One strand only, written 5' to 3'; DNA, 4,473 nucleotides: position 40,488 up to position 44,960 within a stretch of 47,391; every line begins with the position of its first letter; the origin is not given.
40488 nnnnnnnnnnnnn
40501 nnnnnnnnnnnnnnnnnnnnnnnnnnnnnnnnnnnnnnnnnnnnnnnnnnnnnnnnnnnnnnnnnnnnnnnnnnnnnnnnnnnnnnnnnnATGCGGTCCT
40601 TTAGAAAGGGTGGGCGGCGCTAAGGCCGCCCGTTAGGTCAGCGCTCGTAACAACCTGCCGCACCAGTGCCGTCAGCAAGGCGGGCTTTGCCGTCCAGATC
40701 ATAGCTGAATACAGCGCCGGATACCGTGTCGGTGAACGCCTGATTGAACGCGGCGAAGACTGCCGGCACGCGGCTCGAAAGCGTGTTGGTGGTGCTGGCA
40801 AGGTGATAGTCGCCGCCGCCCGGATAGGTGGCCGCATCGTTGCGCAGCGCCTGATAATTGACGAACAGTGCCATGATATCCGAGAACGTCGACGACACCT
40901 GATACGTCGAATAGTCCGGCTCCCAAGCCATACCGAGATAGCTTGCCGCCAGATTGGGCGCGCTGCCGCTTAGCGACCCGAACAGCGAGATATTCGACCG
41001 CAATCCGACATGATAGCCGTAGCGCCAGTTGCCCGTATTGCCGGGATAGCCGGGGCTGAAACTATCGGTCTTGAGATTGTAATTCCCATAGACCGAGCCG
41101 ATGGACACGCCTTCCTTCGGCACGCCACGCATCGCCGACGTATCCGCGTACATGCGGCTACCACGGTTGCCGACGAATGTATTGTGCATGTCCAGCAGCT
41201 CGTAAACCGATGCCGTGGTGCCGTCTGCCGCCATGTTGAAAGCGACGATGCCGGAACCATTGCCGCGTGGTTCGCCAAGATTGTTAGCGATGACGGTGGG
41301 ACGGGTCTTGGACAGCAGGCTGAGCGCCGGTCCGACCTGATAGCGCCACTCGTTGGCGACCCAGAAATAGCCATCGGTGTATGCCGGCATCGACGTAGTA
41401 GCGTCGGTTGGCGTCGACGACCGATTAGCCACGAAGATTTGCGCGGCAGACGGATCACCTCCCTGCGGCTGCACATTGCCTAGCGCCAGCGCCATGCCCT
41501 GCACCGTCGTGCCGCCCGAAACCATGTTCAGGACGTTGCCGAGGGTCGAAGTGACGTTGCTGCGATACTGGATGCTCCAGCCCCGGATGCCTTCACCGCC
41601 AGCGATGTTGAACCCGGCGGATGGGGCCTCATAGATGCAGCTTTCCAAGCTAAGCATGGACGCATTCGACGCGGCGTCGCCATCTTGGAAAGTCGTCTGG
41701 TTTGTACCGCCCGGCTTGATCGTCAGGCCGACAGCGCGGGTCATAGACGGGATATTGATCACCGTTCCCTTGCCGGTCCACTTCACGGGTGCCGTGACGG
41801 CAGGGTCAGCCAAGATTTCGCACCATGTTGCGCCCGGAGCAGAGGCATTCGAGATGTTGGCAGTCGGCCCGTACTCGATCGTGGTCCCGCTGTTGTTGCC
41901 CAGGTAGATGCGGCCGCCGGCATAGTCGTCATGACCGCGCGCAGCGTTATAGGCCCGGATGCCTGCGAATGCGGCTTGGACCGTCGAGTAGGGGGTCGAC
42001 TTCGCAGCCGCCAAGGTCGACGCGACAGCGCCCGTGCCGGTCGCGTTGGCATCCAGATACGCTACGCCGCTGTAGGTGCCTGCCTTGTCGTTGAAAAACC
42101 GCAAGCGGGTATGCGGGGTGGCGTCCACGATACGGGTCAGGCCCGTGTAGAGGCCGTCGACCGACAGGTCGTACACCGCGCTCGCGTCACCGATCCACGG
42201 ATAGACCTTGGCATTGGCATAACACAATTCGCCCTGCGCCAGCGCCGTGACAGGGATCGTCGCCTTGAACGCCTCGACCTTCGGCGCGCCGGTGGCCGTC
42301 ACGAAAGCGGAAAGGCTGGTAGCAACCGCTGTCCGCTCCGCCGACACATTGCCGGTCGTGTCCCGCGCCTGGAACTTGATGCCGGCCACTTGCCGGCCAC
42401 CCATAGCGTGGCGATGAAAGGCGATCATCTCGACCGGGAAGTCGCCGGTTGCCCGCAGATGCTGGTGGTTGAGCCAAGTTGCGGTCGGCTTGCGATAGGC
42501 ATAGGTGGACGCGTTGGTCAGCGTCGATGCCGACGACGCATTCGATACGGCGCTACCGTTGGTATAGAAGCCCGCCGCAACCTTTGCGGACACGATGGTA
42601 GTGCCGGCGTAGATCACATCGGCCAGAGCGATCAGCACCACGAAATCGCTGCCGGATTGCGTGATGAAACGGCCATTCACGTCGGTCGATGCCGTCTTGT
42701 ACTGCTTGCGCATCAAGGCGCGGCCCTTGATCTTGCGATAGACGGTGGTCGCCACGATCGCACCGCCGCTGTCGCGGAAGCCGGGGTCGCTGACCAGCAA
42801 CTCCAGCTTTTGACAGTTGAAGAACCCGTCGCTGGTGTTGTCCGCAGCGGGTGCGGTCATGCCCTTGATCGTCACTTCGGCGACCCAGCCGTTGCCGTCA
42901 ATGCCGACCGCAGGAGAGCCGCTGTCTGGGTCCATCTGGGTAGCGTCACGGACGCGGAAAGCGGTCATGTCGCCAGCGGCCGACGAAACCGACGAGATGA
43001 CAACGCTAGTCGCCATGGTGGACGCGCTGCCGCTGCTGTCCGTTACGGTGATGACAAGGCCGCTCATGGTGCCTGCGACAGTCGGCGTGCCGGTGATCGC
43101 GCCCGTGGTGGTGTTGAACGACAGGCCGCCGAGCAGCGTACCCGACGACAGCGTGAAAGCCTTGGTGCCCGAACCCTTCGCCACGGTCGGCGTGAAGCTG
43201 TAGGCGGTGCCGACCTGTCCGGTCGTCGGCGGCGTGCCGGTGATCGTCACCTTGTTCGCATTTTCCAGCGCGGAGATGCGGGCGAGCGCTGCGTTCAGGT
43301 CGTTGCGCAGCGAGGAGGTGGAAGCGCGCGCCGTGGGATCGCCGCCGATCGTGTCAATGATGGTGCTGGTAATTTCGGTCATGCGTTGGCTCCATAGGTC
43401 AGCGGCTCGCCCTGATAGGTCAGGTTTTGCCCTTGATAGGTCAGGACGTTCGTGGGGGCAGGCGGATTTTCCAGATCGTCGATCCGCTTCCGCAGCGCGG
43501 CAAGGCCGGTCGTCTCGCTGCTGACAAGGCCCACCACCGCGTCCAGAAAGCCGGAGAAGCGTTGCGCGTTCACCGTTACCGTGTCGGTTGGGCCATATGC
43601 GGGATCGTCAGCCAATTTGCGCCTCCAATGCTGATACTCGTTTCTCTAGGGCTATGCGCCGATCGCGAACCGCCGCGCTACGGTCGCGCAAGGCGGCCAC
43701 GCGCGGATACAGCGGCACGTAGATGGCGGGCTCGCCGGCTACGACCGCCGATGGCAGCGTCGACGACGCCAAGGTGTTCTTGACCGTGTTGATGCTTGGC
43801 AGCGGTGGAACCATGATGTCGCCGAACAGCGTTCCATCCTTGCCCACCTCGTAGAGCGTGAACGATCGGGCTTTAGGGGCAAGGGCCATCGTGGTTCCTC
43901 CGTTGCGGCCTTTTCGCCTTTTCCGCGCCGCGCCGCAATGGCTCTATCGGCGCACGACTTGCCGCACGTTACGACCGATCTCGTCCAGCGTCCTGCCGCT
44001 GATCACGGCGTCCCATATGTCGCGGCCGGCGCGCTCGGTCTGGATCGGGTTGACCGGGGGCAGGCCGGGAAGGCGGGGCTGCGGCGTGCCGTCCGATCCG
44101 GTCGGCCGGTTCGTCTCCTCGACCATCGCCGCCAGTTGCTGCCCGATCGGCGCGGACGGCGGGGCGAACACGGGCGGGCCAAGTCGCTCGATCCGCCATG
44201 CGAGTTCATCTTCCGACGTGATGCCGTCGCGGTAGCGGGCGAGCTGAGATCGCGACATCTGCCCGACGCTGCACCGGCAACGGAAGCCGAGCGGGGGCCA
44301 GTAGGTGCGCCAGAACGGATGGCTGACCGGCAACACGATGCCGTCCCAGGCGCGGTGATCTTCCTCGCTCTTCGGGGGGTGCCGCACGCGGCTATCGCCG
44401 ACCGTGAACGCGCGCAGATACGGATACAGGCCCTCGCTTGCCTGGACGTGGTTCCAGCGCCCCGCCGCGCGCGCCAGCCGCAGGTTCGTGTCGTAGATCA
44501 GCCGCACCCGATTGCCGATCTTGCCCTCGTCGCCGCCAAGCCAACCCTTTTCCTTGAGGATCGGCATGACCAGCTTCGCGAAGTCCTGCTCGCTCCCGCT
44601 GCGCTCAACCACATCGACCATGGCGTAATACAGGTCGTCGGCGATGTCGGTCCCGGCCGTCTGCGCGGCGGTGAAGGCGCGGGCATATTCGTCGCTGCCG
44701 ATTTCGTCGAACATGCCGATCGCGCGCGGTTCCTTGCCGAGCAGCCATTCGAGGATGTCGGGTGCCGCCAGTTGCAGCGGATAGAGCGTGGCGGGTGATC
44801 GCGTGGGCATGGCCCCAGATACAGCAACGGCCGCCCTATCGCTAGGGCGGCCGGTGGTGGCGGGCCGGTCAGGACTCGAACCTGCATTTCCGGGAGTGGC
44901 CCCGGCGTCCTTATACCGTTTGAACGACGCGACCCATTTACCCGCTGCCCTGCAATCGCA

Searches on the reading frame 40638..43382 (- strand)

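Call 31: search_protein_families(library=phrogs, proteins=[window:40638-43382:-], max_evalue=0.001)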
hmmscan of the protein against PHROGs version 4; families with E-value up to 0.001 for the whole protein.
window:40638-43382:- (914 aa): 0 families

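Call 49: search_protein_families(library=pfam, proteins=[window:40638-43382:-], max_evalue=0.01)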
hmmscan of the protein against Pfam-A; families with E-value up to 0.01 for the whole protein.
window:40638-43382:- (914 aa): 1 family
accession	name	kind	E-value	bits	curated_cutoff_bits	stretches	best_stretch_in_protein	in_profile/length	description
PF05345.18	He_PIG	-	7.5e-06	26.7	24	1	46-128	3-95/96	Putative Ig domain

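Call 92: search_protein_families(library=ncbifam, proteins=[window:40638-43382:-], max_evalue=0.001)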
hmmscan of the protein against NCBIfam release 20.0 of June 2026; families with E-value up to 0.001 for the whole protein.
window:40638-43382:- (914 aa): 0 families

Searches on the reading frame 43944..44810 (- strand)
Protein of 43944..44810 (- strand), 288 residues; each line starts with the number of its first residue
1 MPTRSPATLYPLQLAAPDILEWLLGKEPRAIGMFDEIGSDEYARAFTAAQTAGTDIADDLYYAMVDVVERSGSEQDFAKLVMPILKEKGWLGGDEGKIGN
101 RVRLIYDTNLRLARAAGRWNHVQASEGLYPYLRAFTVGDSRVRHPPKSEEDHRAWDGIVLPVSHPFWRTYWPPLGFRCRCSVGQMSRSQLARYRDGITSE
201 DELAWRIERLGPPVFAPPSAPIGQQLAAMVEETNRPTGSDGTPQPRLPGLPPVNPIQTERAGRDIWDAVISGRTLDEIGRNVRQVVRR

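Call 31: search_protein_families(library=phrogs, proteins=[window:43944-44810:-], max_evalue=0.001)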
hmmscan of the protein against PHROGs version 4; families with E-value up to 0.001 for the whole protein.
window:43944-44810:- (288 aa): 5 families
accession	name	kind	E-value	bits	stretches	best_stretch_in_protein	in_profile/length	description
phrog_220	-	head and packaging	2.4e-42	146.1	1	18-197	904-1077/1338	minor head protein and DNA pilot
phrog_28631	-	unknown function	1.7e-17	64.3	1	96-202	111-209/550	-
phrog_23416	-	unknown function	2.5e-12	47.4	1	98-189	96-181/459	-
phrog_19194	-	unknown function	5.2e-12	46.2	1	103-188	124-203/438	-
phrog_35074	-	unknown function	1.4e-08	34.2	1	58-186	519-632/890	-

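Call 49: search_protein_families(library=pfam, proteins=[window:43944-44810:-], max_evalue=0.01)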
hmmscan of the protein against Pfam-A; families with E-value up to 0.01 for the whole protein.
window:43944-44810:- (288 aa): 1 family
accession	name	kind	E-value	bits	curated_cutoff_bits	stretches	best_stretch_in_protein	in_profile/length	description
PF04233.19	Phage_Mu_F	-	6.6e-10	40.2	29.6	1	98-182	30-111/112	Phage Mu protein F like protein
